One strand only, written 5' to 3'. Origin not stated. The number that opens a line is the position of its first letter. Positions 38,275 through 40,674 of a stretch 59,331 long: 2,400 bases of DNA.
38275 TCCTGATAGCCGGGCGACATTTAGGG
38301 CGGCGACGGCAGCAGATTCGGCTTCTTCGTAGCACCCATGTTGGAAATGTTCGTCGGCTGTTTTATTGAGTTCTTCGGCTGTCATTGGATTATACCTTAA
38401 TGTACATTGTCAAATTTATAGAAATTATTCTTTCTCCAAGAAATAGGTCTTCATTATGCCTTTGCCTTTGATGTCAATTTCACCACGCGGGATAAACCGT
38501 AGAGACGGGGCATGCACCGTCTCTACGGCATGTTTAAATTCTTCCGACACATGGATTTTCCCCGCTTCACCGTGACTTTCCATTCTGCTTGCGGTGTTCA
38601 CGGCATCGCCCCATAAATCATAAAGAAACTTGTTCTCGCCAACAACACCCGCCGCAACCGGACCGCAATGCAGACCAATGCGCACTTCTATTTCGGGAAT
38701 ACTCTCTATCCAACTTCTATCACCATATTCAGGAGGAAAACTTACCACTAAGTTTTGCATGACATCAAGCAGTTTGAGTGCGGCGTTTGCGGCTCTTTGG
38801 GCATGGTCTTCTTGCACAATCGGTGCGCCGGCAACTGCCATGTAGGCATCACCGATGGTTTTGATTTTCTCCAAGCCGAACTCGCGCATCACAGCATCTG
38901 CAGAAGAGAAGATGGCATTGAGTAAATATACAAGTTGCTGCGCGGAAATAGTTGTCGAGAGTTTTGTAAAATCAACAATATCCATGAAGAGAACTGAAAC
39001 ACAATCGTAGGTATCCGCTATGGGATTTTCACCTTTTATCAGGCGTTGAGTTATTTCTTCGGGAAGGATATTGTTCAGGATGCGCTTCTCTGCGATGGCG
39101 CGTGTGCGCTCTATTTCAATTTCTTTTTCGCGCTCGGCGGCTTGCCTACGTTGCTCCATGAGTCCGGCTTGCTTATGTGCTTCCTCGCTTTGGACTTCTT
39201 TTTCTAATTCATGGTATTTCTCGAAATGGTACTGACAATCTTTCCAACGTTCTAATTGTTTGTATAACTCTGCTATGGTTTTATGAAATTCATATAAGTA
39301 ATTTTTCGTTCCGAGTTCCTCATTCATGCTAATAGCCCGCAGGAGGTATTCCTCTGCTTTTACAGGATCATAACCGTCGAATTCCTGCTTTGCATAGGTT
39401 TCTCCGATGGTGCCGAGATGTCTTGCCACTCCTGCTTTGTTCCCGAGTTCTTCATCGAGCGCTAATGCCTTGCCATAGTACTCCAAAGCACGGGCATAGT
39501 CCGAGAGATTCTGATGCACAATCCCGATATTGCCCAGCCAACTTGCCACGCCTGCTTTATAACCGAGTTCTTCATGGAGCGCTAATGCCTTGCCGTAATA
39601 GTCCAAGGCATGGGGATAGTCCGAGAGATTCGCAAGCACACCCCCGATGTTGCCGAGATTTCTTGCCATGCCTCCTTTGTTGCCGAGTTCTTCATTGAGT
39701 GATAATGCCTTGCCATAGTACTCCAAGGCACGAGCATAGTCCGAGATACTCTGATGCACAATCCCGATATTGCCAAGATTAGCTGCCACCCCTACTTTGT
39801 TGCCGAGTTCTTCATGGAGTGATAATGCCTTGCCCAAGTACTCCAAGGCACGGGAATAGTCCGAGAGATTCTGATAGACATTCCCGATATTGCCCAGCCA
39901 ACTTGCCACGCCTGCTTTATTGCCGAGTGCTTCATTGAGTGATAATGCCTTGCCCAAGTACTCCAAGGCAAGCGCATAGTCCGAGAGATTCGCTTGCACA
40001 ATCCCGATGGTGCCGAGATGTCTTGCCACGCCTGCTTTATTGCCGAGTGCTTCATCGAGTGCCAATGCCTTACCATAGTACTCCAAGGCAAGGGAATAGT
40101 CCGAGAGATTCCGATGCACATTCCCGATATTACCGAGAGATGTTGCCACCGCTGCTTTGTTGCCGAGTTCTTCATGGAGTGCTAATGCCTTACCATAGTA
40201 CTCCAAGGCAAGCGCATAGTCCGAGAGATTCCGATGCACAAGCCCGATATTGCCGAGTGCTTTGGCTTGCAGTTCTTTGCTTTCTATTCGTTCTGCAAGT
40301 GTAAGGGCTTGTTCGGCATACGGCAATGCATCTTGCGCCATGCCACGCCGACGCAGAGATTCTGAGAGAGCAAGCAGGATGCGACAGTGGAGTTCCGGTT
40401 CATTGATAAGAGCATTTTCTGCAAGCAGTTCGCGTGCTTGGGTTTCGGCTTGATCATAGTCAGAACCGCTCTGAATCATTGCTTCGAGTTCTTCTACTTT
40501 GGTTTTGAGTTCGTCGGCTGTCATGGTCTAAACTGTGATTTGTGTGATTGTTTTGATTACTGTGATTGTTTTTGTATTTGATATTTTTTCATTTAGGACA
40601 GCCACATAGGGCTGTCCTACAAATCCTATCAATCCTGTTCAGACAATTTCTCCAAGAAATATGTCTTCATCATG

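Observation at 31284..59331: Same-strand array of ten TPR + class III adenylate cyclase paralogues plus two remnants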

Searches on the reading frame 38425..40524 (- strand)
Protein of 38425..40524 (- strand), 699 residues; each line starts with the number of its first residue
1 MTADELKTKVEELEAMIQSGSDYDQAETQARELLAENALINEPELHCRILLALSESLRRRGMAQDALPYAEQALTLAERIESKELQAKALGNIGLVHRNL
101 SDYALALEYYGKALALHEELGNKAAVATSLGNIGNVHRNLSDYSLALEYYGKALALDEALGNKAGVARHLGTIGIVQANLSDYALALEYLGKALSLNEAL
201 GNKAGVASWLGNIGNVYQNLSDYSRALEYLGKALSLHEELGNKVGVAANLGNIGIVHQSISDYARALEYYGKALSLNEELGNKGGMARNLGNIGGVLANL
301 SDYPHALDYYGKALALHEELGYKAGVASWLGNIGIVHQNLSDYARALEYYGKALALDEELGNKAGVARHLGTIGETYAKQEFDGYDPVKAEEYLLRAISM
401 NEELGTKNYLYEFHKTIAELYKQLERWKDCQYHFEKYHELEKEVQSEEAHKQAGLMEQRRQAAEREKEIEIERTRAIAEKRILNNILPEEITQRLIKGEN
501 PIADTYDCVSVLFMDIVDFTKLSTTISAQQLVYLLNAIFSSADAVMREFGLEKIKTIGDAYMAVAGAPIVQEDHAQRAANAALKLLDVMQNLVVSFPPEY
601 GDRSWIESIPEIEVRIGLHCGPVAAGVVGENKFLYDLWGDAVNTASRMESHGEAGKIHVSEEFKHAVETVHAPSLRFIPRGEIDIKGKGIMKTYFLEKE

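Call 5: search_protein_families(library=pfam, proteins=[window:38425-40524:-], max_evalue=0.001)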
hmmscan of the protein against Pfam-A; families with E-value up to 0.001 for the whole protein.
window:38425-40524:- (699 aa): 11 families
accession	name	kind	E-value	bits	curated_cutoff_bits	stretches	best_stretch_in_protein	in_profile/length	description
PF13424.12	TPR_12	-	4.4e-74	245.1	30.1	8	86-158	2-76/77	Tetratricopeptide repeat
PF00211.25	Guanylate_cyc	-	5.8e-56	189.4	21.9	1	504-697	4-182/183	Adenylate and Guanylate cyclase catalytic domain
PF00515.34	TPR_1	-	2.1e-42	141.7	27.8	5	128-158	2-32/34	Tetratricopeptide repeat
PF13374.12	TPR_10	-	2e-31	107.5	27.5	3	206-240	1-35/42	Tetratricopeptide repeat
PF07719.23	TPR_2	-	2.7e-29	99.3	27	2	330-359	4-33/34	Tetratricopeptide repeat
PF13176.12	TPR_7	-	6.7e-25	85.4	27.9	0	129-163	1-35/36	Tetratricopeptide repeat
PF13181.12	TPR_8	-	3.7e-23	80.1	25.7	0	128-158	2-32/34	Tetratricopeptide repeat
PF14938.12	SNAP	-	5.4e-10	39.6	25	0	262-352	89-180/282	Soluble NSF attachment protein, SNAP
PF08238.18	Sel1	-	4.4e-06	27.5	30.7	0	262-277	20-35/36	Sel1 repeat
PF13428.12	TPR_14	-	4.1e-05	24.3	23.5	0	49-77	3-31/44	Tetratricopeptide repeat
PF13432.12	TPR_16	-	0.00018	22.3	32.7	0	94-157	4-61/65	Tetratricopeptide repeat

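Call 12: find_homologous_proteins(query=window:38425-40524:-, max_evalue=1e-20)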
Query window:38425-40524:- (699 aa): 3896 proteins with E <= 1e-20 among 8000 candidates; the best 120 are listed.
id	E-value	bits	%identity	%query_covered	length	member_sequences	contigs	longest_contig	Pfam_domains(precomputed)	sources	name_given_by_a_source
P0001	0.0e+0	1449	87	100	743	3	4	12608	PF13414.13,PF13176.13,PF13428.13,PF08238.19,PF13374.13,PF00515.35,PF13424.13,PF14938.13,PF13432.13,PF00211.26,PF13181.13,PF07719.24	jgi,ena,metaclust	metaclust:\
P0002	0.0e+0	1224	76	100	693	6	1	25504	PF13414.13,PF13176.13,PF13428.13,PF08238.19,PF13374.13,PF00515.35,PF13424.13,PF14938.13,PF13432.13,PF00211.26,PF13181.13,PF07719.24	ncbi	-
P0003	0.0e+0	1188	79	100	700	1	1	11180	PF00515.35,PF10952.16,PF13424.13,PF13176.13,PF14938.13,PF13432.13,PF00211.26,PF13181.13,PF07719.24,PF13374.13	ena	-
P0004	0.0e+0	1184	80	100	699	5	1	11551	PF01261.31,PF13371.13,PF00515.35,PF13424.13,PF13176.13,PF14938.13,PF13432.13,PF00211.26,PF13181.13,PF07719.24,PF13374.13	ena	-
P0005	0.0e+0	1173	79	100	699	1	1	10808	PF10602.16,PF00515.35,PF13424.13,PF13176.13,PF13432.13,PF00211.26,PF08238.19,PF13181.13,PF07719.24,PF13374.13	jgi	-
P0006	0.0e+0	1163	76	73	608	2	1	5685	PF00515.35,PF13424.13,PF13176.13,PF14938.13,PF13432.13,PF00211.26,PF13181.13,PF07719.24,PF13374.13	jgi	jgi:class 3 adenylate cyclase/sugar phosphate isomerase/epimerase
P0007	0.0e+0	1140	74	100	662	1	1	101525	PF13487.13,PF13176.13,PF24885.2,PF13428.13,PF08238.19,PF13374.13,PF00515.35,PF13424.13,PF14938.13,PF13432.13,PF00211.26,PF13181.13,PF07719.24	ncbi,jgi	-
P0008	0.0e+0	1133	74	100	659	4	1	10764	PF00515.35,PF13424.13,PF13176.13,PF14938.13,PF13432.13,PF13428.13,PF00211.26,PF13181.13,PF07719.24,PF13374.13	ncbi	-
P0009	0.0e+0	1129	74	100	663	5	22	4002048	PF00515.35,PF13424.13,PF13176.13,PF14938.13,PF13432.13,PF00211.26,PF08238.19,PF13181.13,PF07719.24,PF13374.13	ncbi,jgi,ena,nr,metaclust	ncbi:MAG: tetratricopeptide repeat protein [Ignavibacteria bacterium]|jgi:adenylate cyclase|nr:tetra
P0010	0.0e+0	1117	71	100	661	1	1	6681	PF00515.35,PF13424.13,PF13176.13,PF14938.13,PF13432.13,PF00211.26,PF13181.13,PF07719.24,PF13374.13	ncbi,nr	ncbi:MAG: tetratricopeptide repeat protein [Candidatus Kapabacteria bacterium]|nr:tetratricopeptide 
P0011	0.0e+0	1116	73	100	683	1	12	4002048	PF00515.35,PF13424.13,PF13176.13,PF14938.13,PF13432.13,PF13428.13,PF00211.26,PF13181.13,PF07719.24,PF13374.13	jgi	jgi:adenylate cyclase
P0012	0.0e+0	1101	72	100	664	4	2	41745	PF13176.13,PF24885.2,PF08238.19,PF13374.13,PF00515.35,PF03130.23,PF13424.13,PF14938.13,PF13432.13,PF00211.26,PF13181.13,PF07719.24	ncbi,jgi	jgi:adenylate cyclase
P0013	0.0e+0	1099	71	100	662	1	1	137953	PF00515.35,PF13424.13,PF13176.13,PF14938.13,PF13432.13,PF00211.26,PF13181.13,PF07719.24,PF13374.13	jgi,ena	jgi:class 3 adenylate cyclase/sugar phosphate isomerase/epimerase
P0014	0.0e+0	1096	69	100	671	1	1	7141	PF13487.13,PF13176.13,PF24885.2,PF08238.19,PF13374.13,PF00515.35,PF13424.13,PF14938.13,PF13432.13,PF00211.26,PF13181.13,PF07719.24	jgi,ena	-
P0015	0.0e+0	1090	77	79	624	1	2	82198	PF00515.35,PF13424.13,PF13176.13,PF24885.2,PF14938.13,PF13432.13,PF00211.26,PF08238.19,PF13181.13,PF07719.24,PF13374.13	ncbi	ncbi:MAG: adenylate/guanylate cyclase domain-containing protein [Candidatus Kapaibacterium sp.]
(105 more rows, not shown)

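Call 13: find_related_loci(query=window:38425-40524:-, collection=genome_contigs, flank=10000)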
Query window:38425-40524:- (699 aa) in genome_contigs; peptide patterns used: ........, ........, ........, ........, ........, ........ (x = any residue, [..] = any of these).
199 stretches matched a pattern; 137 encode a relative of the query (tblastn E <= 1e-3); the best 80 are kept; 69 distinct loci.
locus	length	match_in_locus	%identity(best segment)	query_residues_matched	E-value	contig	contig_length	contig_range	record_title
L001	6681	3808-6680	71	1-698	0e+0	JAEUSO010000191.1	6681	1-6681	MAG: Candidatus Kapaibacterium sp. isolate new MAG-305 NODE_191_length_6681_cov_4.836766, whole genome shotgun sequence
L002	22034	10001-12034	67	1-698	0e+0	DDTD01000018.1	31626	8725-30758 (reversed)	MAG TPA_asm: Ignavibacteria bacterium UBA2373 UBA2373_contig_18119, whole genome shotgun sequence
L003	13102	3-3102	65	65-698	0e+0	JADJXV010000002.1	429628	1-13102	MAG: Ignavibacteria bacterium isolate Lyne_18-Q3-R50-59_BAT3C.229 tig00006384-10-4292810, whole genome shotgun sequence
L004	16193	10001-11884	64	71-698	0e+0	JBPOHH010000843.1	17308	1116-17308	MAG: Bacteroidota bacterium isolate MAG_525 c_000000186261, whole genome shotgun sequence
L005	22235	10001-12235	55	1-698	0e+0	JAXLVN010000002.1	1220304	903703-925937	MAG: Candidatus Kapaibacterium sp. isolate STL-BAC57 C1.230.fa-2, whole genome shotgun sequence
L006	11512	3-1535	77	66-698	0e+0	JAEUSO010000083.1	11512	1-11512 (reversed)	MAG: Candidatus Kapaibacterium sp. isolate new MAG-305 NODE_83_length_11512_cov_4.287976, whole genome shotgun sequence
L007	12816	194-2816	60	1-698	0e+0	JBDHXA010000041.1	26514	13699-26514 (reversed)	MAG: Chlorobiota bacterium isolate AS-MESO-3CA.163 NODE_7685_length_26514_cov_14.141431, whole genome shotgun sequence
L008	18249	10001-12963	56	1-698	0e+0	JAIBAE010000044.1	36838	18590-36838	MAG: Bacteroidota bacterium isolate SSF3 NODE_20656_length_36838_cov_6.782844, whole genome shotgun sequence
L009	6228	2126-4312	54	1-697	0e+0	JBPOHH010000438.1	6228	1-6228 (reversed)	MAG: Bacteroidota bacterium isolate MAG_525 c_000000186324, whole genome shotgun sequence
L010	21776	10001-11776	67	1-698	0e+0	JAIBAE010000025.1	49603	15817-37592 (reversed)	MAG: Bacteroidota bacterium isolate SSF3 NODE_12559_length_49603_cov_7.138350, whole genome shotgun sequence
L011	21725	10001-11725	65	19-698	0e+0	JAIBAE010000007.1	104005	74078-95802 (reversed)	MAG: Bacteroidota bacterium isolate SSF3 NODE_3076_length_104005_cov_7.511196, whole genome shotgun sequence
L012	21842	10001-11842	64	1-698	0e+0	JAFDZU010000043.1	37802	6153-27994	MAG: Bacteroidetes bacterium isolate SZAS-91 BACT-KAN-6__43__length-37802, whole genome shotgun sequence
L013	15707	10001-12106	56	1-697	0e+0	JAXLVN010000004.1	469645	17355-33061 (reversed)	MAG: Candidatus Kapaibacterium sp. isolate STL-BAC57 C1.230.fa-4, whole genome shotgun sequence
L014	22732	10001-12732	61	60-697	0e+0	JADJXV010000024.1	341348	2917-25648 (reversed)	MAG: Ignavibacteria bacterium isolate Lyne_18-Q3-R50-59_BAT3C.229 tig00321951-10-3399310, whole genome shotgun sequence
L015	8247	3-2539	53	11-698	0e+0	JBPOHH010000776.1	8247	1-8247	MAG: Bacteroidota bacterium isolate MAG_525 c_000000186039, whole genome shotgun sequence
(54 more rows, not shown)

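Call 18: search_protein_families(library=padloc, proteins=[window:38425-40524:-], max_evalue=0.01)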
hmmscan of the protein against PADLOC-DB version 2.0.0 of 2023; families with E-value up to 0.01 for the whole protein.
window:38425-40524:- (699 aa): 12 families
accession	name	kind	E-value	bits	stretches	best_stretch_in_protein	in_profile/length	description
PDLC01169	TPR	-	3.1e-27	93.6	4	211-297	113-199/252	TPR repeats containing protein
PDLC00734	PycC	-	1.1e-13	49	1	499-665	180-342/374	Pycsar cyclase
PDLC00764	PycC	-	4e-09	33.9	1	424-622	8-204/449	Pycsar cyclase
PDLC02370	PycC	-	2.8e-07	28.2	1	506-621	79-188/340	-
PDLC02369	PycC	-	5.7e-07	27.3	1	506-667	44-191/248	-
PDLC02368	PycC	-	3.8e-06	24.7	1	506-669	42-202/234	-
PDLC01171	TPR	-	5.4e-05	20.4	1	66-198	193-318/504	TPR repeats containing protein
PDLC02366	PycC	-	7.1e-05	19.9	1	516-669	59-203/486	-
PDLC02367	PycC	-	0.00024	18.6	1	509-662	44-187/226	-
PDLC00762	PycC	-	0.00024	18.1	1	514-669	59-208/508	Pycsar cyclase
PDLC01092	C3a198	-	0.0036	14.3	0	72-119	220-267/523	TPR protein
PDLC00766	PycC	-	0.0061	14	1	506-662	42-190/232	Pycsar cyclase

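Call 59: find_encoding_contigs(protein=P0001, flank=10000, max_places=4)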
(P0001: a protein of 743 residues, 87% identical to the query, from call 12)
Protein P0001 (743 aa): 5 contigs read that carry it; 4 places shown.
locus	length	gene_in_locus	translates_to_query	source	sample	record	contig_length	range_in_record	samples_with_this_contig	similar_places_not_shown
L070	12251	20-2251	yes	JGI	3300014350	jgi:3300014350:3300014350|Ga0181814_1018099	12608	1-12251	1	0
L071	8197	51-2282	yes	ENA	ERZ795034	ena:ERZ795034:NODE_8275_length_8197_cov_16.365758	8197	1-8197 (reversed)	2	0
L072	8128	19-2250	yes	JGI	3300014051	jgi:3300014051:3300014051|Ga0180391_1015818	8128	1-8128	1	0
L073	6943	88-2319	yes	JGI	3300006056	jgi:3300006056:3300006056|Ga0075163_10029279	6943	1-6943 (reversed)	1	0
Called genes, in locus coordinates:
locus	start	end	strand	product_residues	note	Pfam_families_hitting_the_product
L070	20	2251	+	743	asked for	PF13424:TPR_12, PF00515:TPR_1 (weak), PF13424:TPR_12, PF00515:TPR_1 (weak), PF13424:TPR_12, PF13424:TPR_12, PF13424:TPR_12, PF00211:Guanylate_cyc, +11 more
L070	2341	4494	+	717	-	PF13424:TPR_12 (weak), PF17874:TPR_MalT (weak), PF00515:TPR_1, PF07719:TPR_2 (weak), PF13424:TPR_12, PF13424:TPR_12, PF13424:TPR_12, PF00211:Guanylate_cyc, +12 more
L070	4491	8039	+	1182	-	PF13088:BNR_2 (faint), PF14870:PSII_BNR (faint), PF15902:Sortilin-Vps10, PF25852:DUF6242_C (faint)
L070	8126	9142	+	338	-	PF17761:DUF1016_N, PF06250:YhcG_C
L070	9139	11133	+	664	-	PF07719:TPR_2 (faint), PF10602:RPN7 (faint), PF13181:TPR_8 (faint), PF00515:TPR_1 (weak), PF13424:TPR_12, PF14938:SNAP (weak), PF13424:TPR_12, PF00211:Guanylate_cyc, +4 more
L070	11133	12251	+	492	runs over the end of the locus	?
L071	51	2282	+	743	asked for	PF13424:TPR_12, PF00515:TPR_1 (weak), PF13424:TPR_12, PF00515:TPR_1 (weak), PF13424:TPR_12, PF13424:TPR_12, PF13424:TPR_12, PF00211:Guanylate_cyc, +11 more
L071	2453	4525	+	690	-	PF13424:TPR_12 (weak), PF17874:TPR_MalT (weak), PF00515:TPR_1, PF07719:TPR_2 (weak), PF13424:TPR_12, PF13424:TPR_12, PF13424:TPR_12, PF00211:Guanylate_cyc, +11 more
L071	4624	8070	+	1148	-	PF14870:PSII_BNR (faint), PF25852:DUF6242_C (faint), PF02012:BNR (faint), PF13088:BNR_2 (faint), PF15902:Sortilin-Vps10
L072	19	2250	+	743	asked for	PF13424:TPR_12, PF00515:TPR_1 (weak), PF13424:TPR_12, PF00515:TPR_1 (weak), PF13424:TPR_12, PF13424:TPR_12, PF13424:TPR_12, PF00211:Guanylate_cyc, +11 more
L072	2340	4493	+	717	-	PF13424:TPR_12 (weak), PF17874:TPR_MalT (weak), PF00515:TPR_1, PF07719:TPR_2 (weak), PF13424:TPR_12, PF13424:TPR_12, PF13424:TPR_12, PF00211:Guanylate_cyc, +12 more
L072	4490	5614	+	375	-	-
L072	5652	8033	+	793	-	-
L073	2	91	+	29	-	?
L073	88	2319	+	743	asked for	PF13424:TPR_12, PF00515:TPR_1 (weak), PF13424:TPR_12, PF00515:TPR_1 (weak), PF13424:TPR_12, PF13424:TPR_12, PF13424:TPR_12, PF00211:Guanylate_cyc, +11 more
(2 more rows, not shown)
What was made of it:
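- Against that, four independent contigs agree with each other (call 59).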

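Call 65: search_protein_families(library=ncbifam, proteins=[window:38425-40524:-], max_evalue=0.001)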
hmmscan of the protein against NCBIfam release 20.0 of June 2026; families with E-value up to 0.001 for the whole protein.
window:38425-40524:- (699 aa): 13 families
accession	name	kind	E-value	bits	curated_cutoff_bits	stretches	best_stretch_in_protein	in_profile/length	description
NF041717.1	HaaA_phane_TPR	equivalog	6.5e-35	120.5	1125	1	119-455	544-878/882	cyclophane-containing RiPP biosynthesis TPR protein HaaT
NF053520.1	HK_Porph_FimS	equivalog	2.3e-31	108.8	600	3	251-474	128-347/618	sensor histidine kinase FimS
NF002725.1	PRK02603.1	equivalog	3.4e-23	82.5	143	3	217-280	45-105/173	photosystem I assembly protein Ycf3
NF053617.1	SARPRegAfsRStmc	equivalog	1.5e-15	56.3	1430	2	154-363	763-972/986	SARP-family global regulator AfsR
NF053720.1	NsdA_fam_reg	subfamily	1.8e-11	44.2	75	0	166-238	200-272/432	NsdA family TPR-like regulatory protein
NF052312.1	T9SS_PorW_SprE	equivalog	1.8e-07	30.2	250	0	70-156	273-357/716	type IX secretion system periplasmic lipoprotein PorW/SprE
NF053779.1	BT3442_fam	equivalog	6.7e-07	28.4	940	1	82-240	97-256/563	BT3442 family protein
NF058673.1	LipAdnlyCyLipJMY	equivalog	3.9e-06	25.8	800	0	611-687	373-439/449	bifunctional lipase/adenylate cyclase LipJ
TIGR03903.1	TOMM_kin_cyc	equivalog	5.4e-06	24.5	705.75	1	533-669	316-438/1267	TOMM system kinase/cyclase fusion protein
NF040959.1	MamA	equivalog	6.5e-06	25.7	200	0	142-277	86-203/204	magnetosome protein MamA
TIGR02521.1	type_IV_pilW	equivalog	9.8e-06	25.3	154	1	213-365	37-173/234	type IV pilus biogenesis/stability protein PilW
TIGR02552.1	LcrH_SycD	equivalog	0.00022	20.9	104.8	0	332-358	57-83/136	SycD/LcrH family type III secretion system chaperone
NF011886.0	PRK15359.1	equivalog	0.00071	19.4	146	0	294-327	65-101/144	type III secretion system chaperone protein SscB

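Call 79: find_encoding_contigs(protein=P0009, flank=10000, max_places=2)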
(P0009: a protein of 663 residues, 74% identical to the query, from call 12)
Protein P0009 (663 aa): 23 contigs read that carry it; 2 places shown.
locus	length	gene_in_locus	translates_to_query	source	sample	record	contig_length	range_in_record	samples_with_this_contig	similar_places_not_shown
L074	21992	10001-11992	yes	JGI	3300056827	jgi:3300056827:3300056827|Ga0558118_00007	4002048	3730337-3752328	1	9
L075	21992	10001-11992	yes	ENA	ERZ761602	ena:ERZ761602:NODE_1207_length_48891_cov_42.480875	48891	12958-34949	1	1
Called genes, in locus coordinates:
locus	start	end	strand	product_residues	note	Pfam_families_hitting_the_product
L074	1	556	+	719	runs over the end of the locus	PF13424:TPR_12 (weak), PF13424:TPR_12, PF00515:TPR_1, PF07719:TPR_2 (weak), PF13424:TPR_12, PF00515:TPR_1 (weak), PF13424:TPR_12, PF00211:Guanylate_cyc, +11 more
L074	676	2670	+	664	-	PF07719:TPR_2 (faint), PF13176:TPR_7 (faint), PF13181:TPR_8 (faint), PF00515:TPR_1 (weak), PF13424:TPR_12, PF00515:TPR_1 (weak), PF13424:TPR_12, PF00211:Guanylate_cyc, +5 more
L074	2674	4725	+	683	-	PF10602:RPN7 (faint), PF13424:TPR_12, PF00515:TPR_1 (weak), PF13424:TPR_12, PF00515:TPR_1, PF07719:TPR_2 (weak), PF13424:TPR_12, PF00211:Guanylate_cyc, +7 more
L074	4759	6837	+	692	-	PF13432:TPR_16 (faint), PF07719:TPR_2 (faint), PF13176:TPR_7 (faint), PF13424:TPR_12, PF10602:RPN7 (weak), PF00515:TPR_1 (weak), PF13424:TPR_12, PF00211:Guanylate_cyc, +5 more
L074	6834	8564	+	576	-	PF13424:TPR_12 (weak), PF00512:HisKA (weak), PF02518:HATPase_c, PF14501:HATPase_c_5 (weak)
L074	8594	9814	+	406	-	PF00072:Response_reg, PF02518:HATPase_c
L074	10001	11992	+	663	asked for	PF07719:TPR_2 (faint), PF13424:TPR_12, PF13424:TPR_12, PF00515:TPR_1 (weak), PF13424:TPR_12, PF13374:TPR_10 (weak), PF13424:TPR_12 (weak), PF00211:Guanylate_cyc, +5 more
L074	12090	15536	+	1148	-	PF14870:PSII_BNR (faint), PF25852:DUF6242_C (faint), PF02012:BNR (faint), PF13088:BNR_2 (faint), PF15902:Sortilin-Vps10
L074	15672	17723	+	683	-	PF13424:TPR_12, PF00515:TPR_1 (weak), PF13424:TPR_12, PF00515:TPR_1 (weak), PF13374:TPR_10 (weak), PF00515:TPR_1 (weak), PF13424:TPR_12, PF00211:Guanylate_cyc, +6 more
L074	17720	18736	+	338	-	PF17761:DUF1016_N, PF06250:YhcG_C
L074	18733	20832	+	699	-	PF13424:TPR_12, PF00515:TPR_1 (weak), PF13424:TPR_12, PF00515:TPR_1 (weak), PF14938:SNAP, PF13424:TPR_12, PF13424:TPR_12, PF00211:Guanylate_cyc, +10 more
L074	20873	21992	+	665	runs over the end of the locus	PF13424:TPR_12, PF00515:TPR_1 (weak), PF13424:TPR_12, PF00515:TPR_1 (weak), PF13424:TPR_12, PF00515:TPR_1 (weak), PF13424:TPR_12, PF00211:Guanylate_cyc, +8 more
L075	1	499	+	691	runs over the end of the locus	PF13424:TPR_12 (weak), PF17874:TPR_MalT (weak), PF00515:TPR_1, PF07719:TPR_2 (weak), PF13424:TPR_12, PF13424:TPR_12, PF13424:TPR_12, PF00211:Guanylate_cyc, +11 more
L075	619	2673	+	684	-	PF07719:TPR_2 (faint), PF13176:TPR_7 (faint), PF13181:TPR_8 (faint), PF00515:TPR_1 (weak), PF13424:TPR_12, PF00515:TPR_1 (weak), PF13424:TPR_12, PF00211:Guanylate_cyc, +6 more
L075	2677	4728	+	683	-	PF10602:RPN7 (faint), PF13424:TPR_12, PF00515:TPR_1 (weak), PF13424:TPR_12, PF00515:TPR_1, PF07719:TPR_2 (weak), PF13424:TPR_12, PF00211:Guanylate_cyc, +7 more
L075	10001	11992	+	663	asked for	PF07719:TPR_2 (faint), PF13424:TPR_12, PF13424:TPR_12, PF00515:TPR_1 (weak), PF13424:TPR_12, PF13374:TPR_10 (weak), PF13424:TPR_12 (weak), PF00211:Guanylate_cyc, +5 more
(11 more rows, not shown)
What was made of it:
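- Syntenic arrays occur in independent assemblies, including a 4.0-Mb contig and four concordant contigs (calls 59, 79).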
